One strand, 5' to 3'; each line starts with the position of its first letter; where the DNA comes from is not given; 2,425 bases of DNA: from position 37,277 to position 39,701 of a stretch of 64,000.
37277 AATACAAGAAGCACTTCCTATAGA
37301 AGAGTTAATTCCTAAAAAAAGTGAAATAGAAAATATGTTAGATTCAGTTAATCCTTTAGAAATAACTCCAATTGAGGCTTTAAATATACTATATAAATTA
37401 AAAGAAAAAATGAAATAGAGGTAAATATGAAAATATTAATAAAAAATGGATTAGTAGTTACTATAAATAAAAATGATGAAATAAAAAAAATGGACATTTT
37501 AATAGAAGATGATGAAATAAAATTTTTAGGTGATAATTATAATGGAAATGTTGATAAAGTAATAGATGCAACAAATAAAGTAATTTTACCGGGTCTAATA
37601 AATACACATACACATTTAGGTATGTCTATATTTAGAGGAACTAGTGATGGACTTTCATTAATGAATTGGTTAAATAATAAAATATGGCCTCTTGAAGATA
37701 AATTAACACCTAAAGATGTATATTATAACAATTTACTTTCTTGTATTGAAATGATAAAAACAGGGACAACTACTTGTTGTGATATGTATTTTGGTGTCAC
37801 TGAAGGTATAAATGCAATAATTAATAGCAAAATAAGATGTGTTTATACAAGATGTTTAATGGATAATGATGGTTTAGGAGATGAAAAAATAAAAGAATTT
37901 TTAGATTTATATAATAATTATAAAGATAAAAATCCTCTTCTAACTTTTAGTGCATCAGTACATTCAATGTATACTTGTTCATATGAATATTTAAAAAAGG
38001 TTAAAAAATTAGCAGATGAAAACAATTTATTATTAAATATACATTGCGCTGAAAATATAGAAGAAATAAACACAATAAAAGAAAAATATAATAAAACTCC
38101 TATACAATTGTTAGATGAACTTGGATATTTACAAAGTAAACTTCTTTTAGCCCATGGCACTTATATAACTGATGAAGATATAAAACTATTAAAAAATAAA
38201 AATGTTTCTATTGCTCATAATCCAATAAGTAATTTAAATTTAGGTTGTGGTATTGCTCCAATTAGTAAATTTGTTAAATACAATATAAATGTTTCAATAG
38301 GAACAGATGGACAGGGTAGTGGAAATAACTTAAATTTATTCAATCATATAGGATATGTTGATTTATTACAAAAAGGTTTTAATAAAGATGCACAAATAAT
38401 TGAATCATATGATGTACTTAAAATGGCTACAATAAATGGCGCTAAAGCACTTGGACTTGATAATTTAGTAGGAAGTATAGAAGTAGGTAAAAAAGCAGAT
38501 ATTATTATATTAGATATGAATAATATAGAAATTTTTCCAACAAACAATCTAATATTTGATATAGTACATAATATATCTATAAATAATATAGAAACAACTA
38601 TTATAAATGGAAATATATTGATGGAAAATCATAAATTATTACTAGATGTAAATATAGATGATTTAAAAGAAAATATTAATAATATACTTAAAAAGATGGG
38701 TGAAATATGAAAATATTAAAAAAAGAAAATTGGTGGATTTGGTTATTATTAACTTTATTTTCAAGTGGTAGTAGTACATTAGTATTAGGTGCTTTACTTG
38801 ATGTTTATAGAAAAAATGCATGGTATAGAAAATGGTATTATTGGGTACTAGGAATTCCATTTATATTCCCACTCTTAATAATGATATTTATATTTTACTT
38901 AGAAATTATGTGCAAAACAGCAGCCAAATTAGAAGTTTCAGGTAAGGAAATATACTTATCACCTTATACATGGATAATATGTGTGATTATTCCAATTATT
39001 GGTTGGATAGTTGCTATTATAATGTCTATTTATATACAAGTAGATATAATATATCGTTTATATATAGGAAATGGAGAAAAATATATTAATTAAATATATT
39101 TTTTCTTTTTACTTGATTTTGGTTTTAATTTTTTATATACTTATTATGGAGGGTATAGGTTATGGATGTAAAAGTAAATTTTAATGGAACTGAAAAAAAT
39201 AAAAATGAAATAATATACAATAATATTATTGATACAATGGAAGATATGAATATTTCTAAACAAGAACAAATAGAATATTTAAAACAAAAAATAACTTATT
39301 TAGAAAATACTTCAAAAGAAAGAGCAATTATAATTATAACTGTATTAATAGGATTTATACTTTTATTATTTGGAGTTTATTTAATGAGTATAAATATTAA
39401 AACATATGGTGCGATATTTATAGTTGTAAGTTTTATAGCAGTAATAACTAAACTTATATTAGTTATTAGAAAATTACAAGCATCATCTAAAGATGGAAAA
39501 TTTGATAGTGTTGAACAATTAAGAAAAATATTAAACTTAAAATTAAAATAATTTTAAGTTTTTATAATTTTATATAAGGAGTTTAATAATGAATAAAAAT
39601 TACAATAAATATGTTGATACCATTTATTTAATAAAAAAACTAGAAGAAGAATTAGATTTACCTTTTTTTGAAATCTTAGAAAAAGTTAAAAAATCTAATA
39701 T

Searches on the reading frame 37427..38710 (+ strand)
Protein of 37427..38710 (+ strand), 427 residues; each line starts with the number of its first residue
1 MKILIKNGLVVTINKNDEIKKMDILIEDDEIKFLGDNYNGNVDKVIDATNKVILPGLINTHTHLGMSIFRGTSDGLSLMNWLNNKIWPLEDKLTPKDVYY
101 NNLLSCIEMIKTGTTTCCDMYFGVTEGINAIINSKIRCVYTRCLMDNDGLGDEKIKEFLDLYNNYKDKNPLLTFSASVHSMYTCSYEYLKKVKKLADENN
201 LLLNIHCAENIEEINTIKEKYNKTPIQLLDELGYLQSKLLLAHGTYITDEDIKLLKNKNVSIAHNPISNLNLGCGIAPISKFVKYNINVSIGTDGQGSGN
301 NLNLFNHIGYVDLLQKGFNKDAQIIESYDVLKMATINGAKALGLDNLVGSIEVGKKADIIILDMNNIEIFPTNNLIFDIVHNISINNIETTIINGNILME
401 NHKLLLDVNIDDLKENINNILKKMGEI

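Call 4: search_protein_families(library=pfam, proteins=[window:37427-38710:+], max_evalue=0.01)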
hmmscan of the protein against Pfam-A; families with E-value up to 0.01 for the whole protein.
window:37427-38710:+ (427 aa): 2 families
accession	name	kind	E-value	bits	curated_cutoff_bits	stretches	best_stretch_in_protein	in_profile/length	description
PF01979.26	Amidohydro_1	-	9.4e-69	232.7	25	1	52-397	1-344/345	Amidohydrolase family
PF07969.17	Amidohydro_3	-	1.4e-22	81.3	29.7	2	146-397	224-470/472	Amidohydrolase family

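Call 5: search_protein_families(library=ncbifam, proteins=[window:37427-38710:+], max_evalue=0.01)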
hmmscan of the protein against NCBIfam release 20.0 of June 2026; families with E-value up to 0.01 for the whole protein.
window:37427-38710:+ (427 aa): 78 families (the best 25 are shown)
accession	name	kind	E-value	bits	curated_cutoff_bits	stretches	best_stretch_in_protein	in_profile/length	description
NF004701.0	PRK06038.1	equivalog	1.4e-120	402.9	609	1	2-405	5-408/432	N-ethylammeline chlorohydrolase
NF006252.0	PRK08393.1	equivalog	4.9e-114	381.7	617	1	1-421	1-420/424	N-ethylammeline chlorohydrolase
NF005557.0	PRK07228.1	equivalog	2e-104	349.8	522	1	1-424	1-437/445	5'-deoxyadenosine deaminase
NF006549.0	PRK09045.1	equivalog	3.3e-98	329.2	540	1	2-423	9-438/444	TRZ/ATZ family hydrolase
NF004995.0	PRK06380.1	subfamily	1.2e-86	291.3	567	1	1-405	1-405/418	metal-dependent hydrolase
NF005211.0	PRK06687.1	equivalog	2.7e-76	257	703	1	9-405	8-415/419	TRZ/ATZ family protein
NF012037.0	PRK15493.1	equivalog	2.1e-74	250.9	779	1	2-401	2-411/435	bifunctional S-methyl-5'-thioadenosine deaminase/S-adenosylhomocysteine deaminase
NF006055.0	PRK08203.1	equivalog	8.8e-61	205.8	532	2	164-424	192-450/455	8-oxoguanine deaminase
NF005540.0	PRK07203.1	equivalog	1.4e-59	201.9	444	1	3-420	2-434/444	putative aminohydrolase SsnA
NF006056.0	PRK08204.1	subfamily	2e-57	194.9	391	1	2-419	4-435/449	hypothetical protein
TIGR03314.1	Se_ssnA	subfamily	4.2e-54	184.1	455.5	1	3-416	1-429/441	putative selenium metabolism protein SsnA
NF009059.0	PRK12393.1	equivalog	1e-53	182.7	543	2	176-424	210-455/460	amidohydrolase family protein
TIGR02967.1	guan_deamin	equivalog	1.6e-53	182.2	375.4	1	3-367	9-365/401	guanine deaminase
NF004801.0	PRK06151.1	subfamily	5.3e-47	160.8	416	2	182-423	217-461/491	chlorohydrolase family protein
NF006679.0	PRK09228.1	subfamily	3.2e-42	144.8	351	1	27-367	37-390/433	guanine deaminase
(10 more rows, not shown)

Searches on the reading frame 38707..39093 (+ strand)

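Call 4: search_protein_families(library=pfam, proteins=[window:38707-39093:+], max_evalue=0.01)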
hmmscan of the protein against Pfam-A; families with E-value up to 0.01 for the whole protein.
window:38707-39093:+ (128 aa): 0 families

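Call 5: search_protein_families(library=ncbifam, proteins=[window:38707-39093:+], max_evalue=0.01)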
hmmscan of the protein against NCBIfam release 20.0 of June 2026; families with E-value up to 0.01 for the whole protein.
window:38707-39093:+ (128 aa): 1 family
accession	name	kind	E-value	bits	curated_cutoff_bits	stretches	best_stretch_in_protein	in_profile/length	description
NF003243.0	PRK04201.1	equivalog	0.0038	16.5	252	1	7-97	3-85/266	zinc transporter ZupT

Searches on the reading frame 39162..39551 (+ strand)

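Call 4: search_protein_families(library=pfam, proteins=[window:39162-39551:+], max_evalue=0.01)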
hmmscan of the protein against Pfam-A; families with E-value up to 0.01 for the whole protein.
window:39162-39551:+ (129 aa): 3 families
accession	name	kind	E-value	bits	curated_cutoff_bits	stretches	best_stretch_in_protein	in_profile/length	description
PF11026.13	DUF2721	-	0.0022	18.3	28.3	1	32-110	48-125/129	Protein of unknown function (DUF2721)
PF13273.12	DUF4064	-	0.0034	18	32.1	1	45-95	51-101/102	Protein of unknown function (DUF4064)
PF20990.2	DUF2207_C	-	0.0078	16.4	33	1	44-112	124-196/247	Predicted membrane protein (DUF2207) C-terminal domain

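Call 5: search_protein_families(library=ncbifam, proteins=[window:39162-39551:+], max_evalue=0.01)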
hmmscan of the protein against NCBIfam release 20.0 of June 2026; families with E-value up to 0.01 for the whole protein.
window:39162-39551:+ (129 aa): 3 families
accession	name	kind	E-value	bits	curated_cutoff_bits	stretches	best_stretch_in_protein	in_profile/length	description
NF042413.1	NGO_0222_fam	subfamily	0.0045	17.3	38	1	54-104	5-61/74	NGO_0222 family membrane protein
NF058603.1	SCO2097_fam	equivalog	0.0053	17.1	110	1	49-98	37-86/129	SCO2097 family morphological protein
TIGR03927.1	T7SS_EssA_Firm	equivalog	0.0063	16.4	32.45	1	20-74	90-143/151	type VII secretion protein EssA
